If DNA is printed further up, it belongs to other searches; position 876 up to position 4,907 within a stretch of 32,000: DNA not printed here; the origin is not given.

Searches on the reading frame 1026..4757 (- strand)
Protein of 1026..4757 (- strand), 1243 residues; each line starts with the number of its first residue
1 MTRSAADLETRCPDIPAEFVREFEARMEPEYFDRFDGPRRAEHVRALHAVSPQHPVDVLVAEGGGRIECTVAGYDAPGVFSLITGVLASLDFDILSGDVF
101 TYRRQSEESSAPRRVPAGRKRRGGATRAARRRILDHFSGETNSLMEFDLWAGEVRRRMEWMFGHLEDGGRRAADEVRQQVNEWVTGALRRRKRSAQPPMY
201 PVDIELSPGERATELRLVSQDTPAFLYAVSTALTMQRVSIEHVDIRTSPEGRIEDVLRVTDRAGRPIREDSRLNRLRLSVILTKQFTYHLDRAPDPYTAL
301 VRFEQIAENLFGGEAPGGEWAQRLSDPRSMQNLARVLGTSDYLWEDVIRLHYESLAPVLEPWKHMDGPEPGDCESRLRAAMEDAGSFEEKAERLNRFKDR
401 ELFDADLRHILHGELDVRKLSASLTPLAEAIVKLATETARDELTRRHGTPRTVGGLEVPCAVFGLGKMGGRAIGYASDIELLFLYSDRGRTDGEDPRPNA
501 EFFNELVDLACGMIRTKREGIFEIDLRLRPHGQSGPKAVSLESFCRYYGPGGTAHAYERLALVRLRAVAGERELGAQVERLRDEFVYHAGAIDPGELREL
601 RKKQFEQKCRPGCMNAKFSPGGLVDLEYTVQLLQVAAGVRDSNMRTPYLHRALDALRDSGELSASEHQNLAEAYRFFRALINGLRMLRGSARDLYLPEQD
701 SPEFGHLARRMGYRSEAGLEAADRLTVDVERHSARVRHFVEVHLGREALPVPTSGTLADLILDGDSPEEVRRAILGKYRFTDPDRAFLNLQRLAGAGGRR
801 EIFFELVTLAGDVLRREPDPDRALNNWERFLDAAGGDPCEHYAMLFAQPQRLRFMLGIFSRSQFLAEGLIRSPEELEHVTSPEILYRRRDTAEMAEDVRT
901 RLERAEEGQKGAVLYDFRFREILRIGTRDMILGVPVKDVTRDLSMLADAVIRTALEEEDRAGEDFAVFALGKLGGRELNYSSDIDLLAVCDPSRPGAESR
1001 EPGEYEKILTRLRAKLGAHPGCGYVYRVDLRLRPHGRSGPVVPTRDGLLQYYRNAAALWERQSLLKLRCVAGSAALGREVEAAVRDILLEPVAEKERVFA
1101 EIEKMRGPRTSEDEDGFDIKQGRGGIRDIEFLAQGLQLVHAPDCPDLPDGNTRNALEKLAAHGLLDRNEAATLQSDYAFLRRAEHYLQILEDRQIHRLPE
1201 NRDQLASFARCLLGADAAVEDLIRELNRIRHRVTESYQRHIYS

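Call 38: search_protein_families(library=pfam, proteins=[window:1026-4757:-], max_evalue=0.001)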
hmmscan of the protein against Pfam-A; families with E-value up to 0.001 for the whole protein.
window:1026-4757:- (1243 aa): 4 families
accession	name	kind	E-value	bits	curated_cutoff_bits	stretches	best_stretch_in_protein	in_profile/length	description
PF03710.21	GlnE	-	8.1e-90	301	24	2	857-1081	6-250/252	Glutamate-ammonia ligase adenylyltransferase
PF08335.16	GlnD_UR_UTase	-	4.1e-44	150.5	21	2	1114-1238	23-138/141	GlnD PII-uridylyltransferase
PF01842.31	ACT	-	1.4e-05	25.2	27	0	214-264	2-53/66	ACT domain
PF10335.14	DUF294_C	-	3.8e-05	24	22.5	0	1104-1188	23-100/145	Putative nucleotidyltransferase substrate binding domain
